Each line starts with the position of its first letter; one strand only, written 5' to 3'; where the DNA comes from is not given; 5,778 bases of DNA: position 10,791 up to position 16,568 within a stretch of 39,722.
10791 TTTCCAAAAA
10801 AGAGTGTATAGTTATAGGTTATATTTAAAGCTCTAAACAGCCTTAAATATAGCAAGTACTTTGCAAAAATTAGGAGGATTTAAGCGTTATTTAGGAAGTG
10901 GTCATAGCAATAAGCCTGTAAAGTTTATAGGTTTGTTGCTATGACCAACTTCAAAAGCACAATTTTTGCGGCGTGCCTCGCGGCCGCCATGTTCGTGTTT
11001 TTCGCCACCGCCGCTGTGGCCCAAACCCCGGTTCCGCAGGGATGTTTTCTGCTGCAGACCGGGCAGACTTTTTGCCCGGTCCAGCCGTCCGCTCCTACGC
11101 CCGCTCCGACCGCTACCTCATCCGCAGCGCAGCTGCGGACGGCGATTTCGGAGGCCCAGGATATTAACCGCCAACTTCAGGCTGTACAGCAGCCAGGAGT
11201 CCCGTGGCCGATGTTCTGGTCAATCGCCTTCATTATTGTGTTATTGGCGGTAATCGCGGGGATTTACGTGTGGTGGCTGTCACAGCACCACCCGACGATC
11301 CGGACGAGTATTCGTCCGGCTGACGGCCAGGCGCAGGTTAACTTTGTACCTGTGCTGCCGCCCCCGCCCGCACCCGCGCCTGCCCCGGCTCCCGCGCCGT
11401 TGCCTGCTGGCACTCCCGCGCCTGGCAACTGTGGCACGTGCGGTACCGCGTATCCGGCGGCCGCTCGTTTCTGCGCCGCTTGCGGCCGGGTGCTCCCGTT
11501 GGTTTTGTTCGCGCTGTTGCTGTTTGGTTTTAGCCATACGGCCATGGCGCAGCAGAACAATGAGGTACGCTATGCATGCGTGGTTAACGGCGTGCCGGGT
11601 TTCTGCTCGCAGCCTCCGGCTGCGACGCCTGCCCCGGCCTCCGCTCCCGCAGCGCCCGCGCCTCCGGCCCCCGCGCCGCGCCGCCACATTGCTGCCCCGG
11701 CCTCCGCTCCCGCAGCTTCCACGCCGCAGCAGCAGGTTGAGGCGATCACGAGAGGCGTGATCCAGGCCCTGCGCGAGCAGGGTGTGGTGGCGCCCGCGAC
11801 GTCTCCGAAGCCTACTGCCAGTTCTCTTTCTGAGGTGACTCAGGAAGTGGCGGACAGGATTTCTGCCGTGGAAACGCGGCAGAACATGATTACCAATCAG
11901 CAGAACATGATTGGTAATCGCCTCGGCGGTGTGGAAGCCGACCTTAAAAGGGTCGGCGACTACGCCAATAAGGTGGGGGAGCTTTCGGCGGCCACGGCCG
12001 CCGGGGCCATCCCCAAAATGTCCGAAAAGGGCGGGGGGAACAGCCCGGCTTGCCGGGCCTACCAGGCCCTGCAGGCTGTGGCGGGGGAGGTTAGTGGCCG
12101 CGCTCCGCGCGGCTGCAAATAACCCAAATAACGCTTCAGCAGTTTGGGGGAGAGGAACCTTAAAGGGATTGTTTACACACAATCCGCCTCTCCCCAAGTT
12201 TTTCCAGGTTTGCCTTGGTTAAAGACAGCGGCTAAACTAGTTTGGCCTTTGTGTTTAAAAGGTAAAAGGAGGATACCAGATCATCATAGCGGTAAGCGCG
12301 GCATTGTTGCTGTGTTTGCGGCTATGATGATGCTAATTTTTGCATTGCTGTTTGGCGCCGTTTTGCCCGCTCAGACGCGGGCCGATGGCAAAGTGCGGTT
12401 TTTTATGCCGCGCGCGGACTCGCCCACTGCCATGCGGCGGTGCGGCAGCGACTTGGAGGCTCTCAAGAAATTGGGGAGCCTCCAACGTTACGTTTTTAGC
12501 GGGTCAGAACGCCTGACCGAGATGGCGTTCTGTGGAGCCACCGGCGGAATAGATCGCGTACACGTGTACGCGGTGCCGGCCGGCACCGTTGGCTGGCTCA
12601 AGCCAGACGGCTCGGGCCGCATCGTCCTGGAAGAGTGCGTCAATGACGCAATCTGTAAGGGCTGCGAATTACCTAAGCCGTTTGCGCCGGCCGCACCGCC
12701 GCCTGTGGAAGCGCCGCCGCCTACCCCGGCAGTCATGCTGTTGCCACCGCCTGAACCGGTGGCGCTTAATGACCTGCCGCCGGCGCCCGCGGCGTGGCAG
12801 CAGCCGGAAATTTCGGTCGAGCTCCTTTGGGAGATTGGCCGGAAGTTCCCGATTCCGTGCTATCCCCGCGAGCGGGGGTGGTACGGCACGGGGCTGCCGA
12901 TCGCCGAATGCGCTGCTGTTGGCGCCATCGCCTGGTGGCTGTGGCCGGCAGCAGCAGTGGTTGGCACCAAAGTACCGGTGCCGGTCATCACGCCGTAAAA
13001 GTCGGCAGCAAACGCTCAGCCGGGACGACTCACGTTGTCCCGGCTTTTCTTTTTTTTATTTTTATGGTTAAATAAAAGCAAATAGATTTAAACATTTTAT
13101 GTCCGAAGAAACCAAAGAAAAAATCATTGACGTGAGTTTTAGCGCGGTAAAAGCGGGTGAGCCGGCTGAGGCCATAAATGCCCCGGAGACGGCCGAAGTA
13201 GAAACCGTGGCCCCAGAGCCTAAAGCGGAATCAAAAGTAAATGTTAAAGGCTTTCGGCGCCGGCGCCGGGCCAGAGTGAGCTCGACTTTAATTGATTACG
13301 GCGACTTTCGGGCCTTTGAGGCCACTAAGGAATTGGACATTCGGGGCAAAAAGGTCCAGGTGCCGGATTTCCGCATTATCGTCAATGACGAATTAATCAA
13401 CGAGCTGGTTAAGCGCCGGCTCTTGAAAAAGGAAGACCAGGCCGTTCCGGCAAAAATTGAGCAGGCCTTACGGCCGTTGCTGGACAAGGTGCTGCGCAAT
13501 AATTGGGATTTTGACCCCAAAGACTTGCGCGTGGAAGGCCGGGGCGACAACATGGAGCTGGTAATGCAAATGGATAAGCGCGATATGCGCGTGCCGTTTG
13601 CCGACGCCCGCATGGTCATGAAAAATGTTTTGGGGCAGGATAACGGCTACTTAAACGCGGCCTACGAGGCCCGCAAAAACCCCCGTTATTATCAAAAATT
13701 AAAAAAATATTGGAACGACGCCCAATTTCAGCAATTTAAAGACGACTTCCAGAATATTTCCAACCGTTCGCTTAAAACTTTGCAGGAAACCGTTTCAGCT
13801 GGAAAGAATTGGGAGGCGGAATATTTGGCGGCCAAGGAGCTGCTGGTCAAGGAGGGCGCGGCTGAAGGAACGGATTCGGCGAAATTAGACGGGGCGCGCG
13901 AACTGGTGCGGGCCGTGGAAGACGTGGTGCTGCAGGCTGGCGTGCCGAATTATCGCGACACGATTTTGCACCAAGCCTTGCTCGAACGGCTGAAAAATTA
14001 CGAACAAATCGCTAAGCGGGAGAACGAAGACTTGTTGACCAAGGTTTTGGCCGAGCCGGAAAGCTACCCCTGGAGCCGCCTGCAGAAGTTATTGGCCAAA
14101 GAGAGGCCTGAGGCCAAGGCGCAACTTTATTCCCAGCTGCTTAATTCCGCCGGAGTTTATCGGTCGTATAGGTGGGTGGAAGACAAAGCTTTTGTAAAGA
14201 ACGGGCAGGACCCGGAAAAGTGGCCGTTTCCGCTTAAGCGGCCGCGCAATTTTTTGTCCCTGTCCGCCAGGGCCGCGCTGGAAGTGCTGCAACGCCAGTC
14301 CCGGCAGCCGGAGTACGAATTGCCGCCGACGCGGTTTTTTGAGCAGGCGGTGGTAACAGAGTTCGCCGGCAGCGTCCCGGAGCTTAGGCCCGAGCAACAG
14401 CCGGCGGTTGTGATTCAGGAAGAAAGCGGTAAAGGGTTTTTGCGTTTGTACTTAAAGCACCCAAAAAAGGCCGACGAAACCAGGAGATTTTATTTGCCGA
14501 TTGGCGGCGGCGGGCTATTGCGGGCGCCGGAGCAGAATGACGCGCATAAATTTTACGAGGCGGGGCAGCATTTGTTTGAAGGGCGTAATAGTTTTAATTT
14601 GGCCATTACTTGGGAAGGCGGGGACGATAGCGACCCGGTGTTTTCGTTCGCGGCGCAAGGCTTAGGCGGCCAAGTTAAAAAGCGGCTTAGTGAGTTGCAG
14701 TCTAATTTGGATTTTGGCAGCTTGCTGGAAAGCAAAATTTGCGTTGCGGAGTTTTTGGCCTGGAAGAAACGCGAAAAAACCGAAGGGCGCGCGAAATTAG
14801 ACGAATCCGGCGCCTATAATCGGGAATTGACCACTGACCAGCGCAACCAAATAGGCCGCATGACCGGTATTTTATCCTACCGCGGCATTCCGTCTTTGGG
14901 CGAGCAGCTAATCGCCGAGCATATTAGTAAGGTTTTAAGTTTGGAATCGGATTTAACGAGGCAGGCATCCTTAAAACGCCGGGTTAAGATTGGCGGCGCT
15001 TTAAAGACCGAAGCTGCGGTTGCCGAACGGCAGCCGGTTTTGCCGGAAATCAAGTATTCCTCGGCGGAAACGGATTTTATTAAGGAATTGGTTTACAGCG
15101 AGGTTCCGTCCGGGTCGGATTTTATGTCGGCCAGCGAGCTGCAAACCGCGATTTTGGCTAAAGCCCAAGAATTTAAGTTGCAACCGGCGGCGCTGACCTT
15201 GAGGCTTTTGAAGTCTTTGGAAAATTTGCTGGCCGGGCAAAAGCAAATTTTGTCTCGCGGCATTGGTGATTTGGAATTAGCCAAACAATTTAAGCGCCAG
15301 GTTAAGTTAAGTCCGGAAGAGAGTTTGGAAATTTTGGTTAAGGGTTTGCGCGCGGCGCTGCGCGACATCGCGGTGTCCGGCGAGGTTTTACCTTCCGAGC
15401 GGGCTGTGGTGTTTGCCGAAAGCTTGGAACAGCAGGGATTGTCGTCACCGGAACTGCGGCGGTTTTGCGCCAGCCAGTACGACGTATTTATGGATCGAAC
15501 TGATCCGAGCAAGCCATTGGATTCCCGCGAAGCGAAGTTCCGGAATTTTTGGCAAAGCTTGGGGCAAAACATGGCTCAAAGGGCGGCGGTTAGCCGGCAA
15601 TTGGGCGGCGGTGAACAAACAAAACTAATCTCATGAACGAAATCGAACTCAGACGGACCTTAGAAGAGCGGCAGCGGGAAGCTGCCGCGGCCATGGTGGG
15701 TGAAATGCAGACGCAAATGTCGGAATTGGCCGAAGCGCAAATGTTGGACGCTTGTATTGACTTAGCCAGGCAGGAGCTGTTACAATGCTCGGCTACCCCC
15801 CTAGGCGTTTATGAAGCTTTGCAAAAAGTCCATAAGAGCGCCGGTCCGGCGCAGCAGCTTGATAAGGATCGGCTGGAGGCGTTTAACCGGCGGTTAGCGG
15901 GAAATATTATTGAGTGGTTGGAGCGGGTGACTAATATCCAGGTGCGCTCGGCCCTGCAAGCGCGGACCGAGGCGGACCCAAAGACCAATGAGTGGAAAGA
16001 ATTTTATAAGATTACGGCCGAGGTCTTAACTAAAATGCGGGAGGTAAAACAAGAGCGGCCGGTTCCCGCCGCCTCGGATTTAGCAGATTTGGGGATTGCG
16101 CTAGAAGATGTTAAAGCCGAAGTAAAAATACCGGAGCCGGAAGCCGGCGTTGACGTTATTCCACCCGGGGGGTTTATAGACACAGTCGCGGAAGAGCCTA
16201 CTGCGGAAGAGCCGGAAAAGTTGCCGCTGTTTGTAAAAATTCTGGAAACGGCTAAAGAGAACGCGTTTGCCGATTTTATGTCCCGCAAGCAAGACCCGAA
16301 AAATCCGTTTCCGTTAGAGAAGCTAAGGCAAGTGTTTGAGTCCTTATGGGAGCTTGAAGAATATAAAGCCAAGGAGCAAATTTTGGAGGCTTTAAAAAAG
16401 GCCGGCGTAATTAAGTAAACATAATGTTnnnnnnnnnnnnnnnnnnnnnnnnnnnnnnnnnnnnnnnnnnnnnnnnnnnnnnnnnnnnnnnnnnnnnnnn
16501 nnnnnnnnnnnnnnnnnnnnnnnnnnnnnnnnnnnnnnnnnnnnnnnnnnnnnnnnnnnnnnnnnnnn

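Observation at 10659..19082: ftsA and ftsZ are split 8.4 kb apart by a six-gene block with no recognisable families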

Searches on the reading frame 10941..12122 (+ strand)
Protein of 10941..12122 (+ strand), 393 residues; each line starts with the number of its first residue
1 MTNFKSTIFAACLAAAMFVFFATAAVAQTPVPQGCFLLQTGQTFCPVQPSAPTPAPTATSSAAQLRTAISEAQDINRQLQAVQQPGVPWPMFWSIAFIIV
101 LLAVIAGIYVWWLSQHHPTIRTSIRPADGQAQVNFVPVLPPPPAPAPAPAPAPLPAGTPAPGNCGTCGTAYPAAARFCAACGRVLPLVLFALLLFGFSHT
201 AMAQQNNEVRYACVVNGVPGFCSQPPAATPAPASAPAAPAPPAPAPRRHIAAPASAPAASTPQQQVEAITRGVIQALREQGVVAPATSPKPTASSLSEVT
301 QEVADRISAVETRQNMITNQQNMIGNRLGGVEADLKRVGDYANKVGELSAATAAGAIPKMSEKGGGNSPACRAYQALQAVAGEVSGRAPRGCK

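Call 3: search_protein_families(library=pfam, proteins=[window:10941-12122:+], max_evalue=0.1)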
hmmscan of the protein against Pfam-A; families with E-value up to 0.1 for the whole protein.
window:10941-12122:+ (393 aa): 2 families
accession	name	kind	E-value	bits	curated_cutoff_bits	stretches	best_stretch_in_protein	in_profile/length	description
PF13240.11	Zn_Ribbon_1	-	0.00022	21.4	25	1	164-183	2-21/23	zinc-ribbon domain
PF12773.13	DZR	-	0.002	18.7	27.3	1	164-183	1-20/45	Double zinc ribbon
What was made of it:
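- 10941..12122 (+): O1, a 393 aa membrane protein. Signal-peptide-like N-terminus, C-x8-C motif, Pro/Ala linker, TM (85-116), CxxC-x10-CxxC zinc ribbon in the predicted cytoplasmic loop, second TM (183-203), second Cys motif plus Pro/Ala linker, and a helical C-terminal domain ending in a Cys pair. Zn_Ribbon_1 at 2.2e-4, below the cut-off (call 3).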

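Call 4: search_protein_families(library=ncbifam, proteins=[window:10941-12122:+], max_evalue=0.1)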
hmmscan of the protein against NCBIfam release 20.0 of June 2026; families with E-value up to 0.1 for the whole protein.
window:10941-12122:+ (393 aa): 2 families
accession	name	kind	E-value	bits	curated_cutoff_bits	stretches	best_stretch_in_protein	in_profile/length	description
NF038218.1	IcmG_DotF_IVB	equivalog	0.065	12.9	200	1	259-342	93-161/266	type IVB secretion system protein IcmG/DotF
NF011852.0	PRK15324.1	equivalog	0.097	12.1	261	0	78-128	194-245/252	EscJ/YscJ/HrcJ family type III secretion inner membrane ring protein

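Call 11: search_protein_families(library=phrogs, proteins=[window:10941-12122:+], max_evalue=0.1)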
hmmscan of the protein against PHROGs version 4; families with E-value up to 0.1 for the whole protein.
window:10941-12122:+ (393 aa): 0 families

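Call 12: search_protein_families(library=padloc, proteins=[window:10941-12122:+], max_evalue=0.1)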
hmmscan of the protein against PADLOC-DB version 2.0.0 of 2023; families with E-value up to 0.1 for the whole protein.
window:10941-12122:+ (393 aa): 1 family
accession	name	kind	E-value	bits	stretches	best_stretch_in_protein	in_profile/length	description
PDLC03648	REase_III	-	0.067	9.2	1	267-326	488-547/871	Type III restriction enzyme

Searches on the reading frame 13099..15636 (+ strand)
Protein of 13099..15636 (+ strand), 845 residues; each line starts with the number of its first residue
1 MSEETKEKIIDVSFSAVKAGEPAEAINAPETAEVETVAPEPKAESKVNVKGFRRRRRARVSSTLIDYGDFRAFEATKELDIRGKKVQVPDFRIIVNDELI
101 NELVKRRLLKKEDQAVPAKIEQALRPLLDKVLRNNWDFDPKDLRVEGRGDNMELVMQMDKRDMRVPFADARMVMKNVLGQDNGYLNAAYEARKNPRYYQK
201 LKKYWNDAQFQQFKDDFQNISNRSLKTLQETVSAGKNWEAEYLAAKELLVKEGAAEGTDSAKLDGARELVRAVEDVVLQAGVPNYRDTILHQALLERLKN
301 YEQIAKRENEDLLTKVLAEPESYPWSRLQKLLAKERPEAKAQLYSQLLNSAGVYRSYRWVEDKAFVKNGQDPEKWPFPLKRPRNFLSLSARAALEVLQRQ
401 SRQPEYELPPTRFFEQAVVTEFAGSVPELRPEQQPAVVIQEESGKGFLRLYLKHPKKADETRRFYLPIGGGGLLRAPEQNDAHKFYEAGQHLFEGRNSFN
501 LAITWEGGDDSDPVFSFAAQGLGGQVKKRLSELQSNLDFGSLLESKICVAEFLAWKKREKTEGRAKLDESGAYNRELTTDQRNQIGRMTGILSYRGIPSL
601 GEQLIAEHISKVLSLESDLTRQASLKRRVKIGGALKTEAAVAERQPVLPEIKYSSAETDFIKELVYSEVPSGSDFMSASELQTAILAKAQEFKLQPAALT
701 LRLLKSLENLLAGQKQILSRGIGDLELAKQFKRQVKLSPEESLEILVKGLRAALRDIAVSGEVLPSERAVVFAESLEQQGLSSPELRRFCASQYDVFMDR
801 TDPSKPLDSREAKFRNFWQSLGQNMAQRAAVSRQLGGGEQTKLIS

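Call 3: search_protein_families(library=pfam, proteins=[window:13099-15636:+], max_evalue=0.1)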
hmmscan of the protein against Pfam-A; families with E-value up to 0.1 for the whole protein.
window:13099-15636:+ (845 aa): 1 family
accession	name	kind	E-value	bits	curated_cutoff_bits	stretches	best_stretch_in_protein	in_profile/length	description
PF03364.25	Polyketide_cyc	-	0.05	14.3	23.4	0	29-74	23-77/126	Polyketide cyclase / dehydrase and lipid transport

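Call 4: search_protein_families(library=ncbifam, proteins=[window:13099-15636:+], max_evalue=0.1)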
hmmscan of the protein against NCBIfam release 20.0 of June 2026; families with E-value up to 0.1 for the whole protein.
window:13099-15636:+ (845 aa): 1 family
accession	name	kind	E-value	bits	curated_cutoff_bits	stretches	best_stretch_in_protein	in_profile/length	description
NF001386.0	PRK00279.2-4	equivalog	0.044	13.4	256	1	65-112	31-79/220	adenylate kinase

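Call 10: find_homologous_proteins(query=window:13099-15636:+)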
Query window:13099-15636:+ (845 aa): 1 proteins with E <= 0.001 among 8000 candidates.
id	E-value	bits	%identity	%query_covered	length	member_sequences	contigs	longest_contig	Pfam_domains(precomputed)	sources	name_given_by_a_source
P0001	0.0e+0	1854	100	100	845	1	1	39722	-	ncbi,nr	ncbi:MAG: hypothetical protein KGJ93_00075 [Patescibacteria group bacterium]|nr:hypothetical protein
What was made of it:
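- The window is a MAG contig (call 10).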

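Call 11: search_protein_families(library=phrogs, proteins=[window:13099-15636:+], max_evalue=0.1)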
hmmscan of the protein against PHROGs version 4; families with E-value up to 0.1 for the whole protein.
window:13099-15636:+ (845 aa): 0 families

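Call 12: search_protein_families(library=padloc, proteins=[window:13099-15636:+], max_evalue=0.1)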
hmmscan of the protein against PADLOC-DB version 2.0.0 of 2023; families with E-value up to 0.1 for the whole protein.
window:13099-15636:+ (845 aa): 0 families

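Call 35: search_solved_structures(query=window:13099-15636:+, max_evalue=1)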
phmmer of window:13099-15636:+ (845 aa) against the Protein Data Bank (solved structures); distinct sequences matched with E-value up to 1: 0.

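Call 41: search_protein_representatives(protein=window:13099-15636:+)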
Query: 845 residues. Proteins with E-value up to 0.001 (for the whole library): 3; up to 1e-10: 3; up to 1e-30: 3. The best 3 are listed.
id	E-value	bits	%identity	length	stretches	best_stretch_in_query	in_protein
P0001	0.0e+00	1854.0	100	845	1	1-845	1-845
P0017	2.6e-118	412.9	34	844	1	46-842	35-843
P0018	9.6e-54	199.3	55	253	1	642-845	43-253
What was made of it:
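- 13099..15636 (+): O3, 845 aa. Soluble, 30% charged, near-orphan. Only P0017 (34%, full length) and P0018 (fragment) among 1.84 billion representatives (call 41).
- Checked: O3 has a full-length 34% identical homologue (E 2.6e-118, call 41).
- Tried and rejected: The exhaustive phmmer search with O3 gave two homologues (call 41).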

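Call 47: find_encoding_contigs(protein=P0017, flank=10000, max_places=3)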
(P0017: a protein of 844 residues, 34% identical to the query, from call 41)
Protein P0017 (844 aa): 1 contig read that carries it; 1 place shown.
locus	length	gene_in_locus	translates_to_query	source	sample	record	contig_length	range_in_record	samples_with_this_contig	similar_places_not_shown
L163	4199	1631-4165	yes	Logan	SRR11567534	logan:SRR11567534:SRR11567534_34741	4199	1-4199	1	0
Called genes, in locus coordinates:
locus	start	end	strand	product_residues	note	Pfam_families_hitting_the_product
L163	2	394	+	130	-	?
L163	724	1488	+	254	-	-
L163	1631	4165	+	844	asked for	-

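Call 81: search_dna_similar(query=window:13099-15636:+, collection=phages, mode=protein, max_evalue=0.001, max_rows=10)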
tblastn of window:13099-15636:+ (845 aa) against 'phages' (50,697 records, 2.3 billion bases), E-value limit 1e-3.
No match.

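Call 87: search_solved_structures(query=A3, max_evalue=1)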
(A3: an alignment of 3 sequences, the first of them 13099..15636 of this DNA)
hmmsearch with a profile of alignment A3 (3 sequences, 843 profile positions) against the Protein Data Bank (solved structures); distinct sequences matched with E-value up to 1: 1.
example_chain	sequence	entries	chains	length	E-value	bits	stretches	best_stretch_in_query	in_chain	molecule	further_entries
1f1e_A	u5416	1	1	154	0.31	12.2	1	219-305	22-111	HISTONE FOLD PROTEIN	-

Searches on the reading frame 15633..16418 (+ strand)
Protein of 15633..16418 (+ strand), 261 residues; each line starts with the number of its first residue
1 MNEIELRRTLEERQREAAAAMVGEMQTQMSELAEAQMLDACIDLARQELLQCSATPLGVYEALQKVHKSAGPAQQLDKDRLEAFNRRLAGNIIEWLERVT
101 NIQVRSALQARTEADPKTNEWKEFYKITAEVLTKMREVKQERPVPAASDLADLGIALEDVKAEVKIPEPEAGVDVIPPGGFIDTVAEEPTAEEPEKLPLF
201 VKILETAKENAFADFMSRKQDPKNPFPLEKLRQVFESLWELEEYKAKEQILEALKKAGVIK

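Call 3: search_protein_families(library=pfam, proteins=[window:15633-16418:+], max_evalue=0.1)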
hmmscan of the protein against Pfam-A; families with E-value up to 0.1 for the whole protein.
window:15633-16418:+ (261 aa): 0 families

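Call 4: search_protein_families(library=ncbifam, proteins=[window:15633-16418:+], max_evalue=0.1)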
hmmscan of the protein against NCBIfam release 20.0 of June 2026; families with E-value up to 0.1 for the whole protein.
window:15633-16418:+ (261 aa): 0 families

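Call 11: search_protein_families(library=phrogs, proteins=[window:15633-16418:+], max_evalue=0.1)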
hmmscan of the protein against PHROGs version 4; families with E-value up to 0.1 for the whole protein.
window:15633-16418:+ (261 aa): 0 families

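Call 12: search_protein_families(library=padloc, proteins=[window:15633-16418:+], max_evalue=0.1)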
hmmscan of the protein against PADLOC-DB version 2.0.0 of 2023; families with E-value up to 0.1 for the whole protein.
window:15633-16418:+ (261 aa): 0 families

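Call 37: search_solved_structures(query=window:15633-16418:+, max_evalue=1)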
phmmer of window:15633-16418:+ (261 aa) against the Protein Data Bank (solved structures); distinct sequences matched with E-value up to 1: 1.
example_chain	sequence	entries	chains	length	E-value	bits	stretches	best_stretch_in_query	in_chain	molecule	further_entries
8kc8_A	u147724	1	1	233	0.67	13.1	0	142-217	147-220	De novo design protein -T11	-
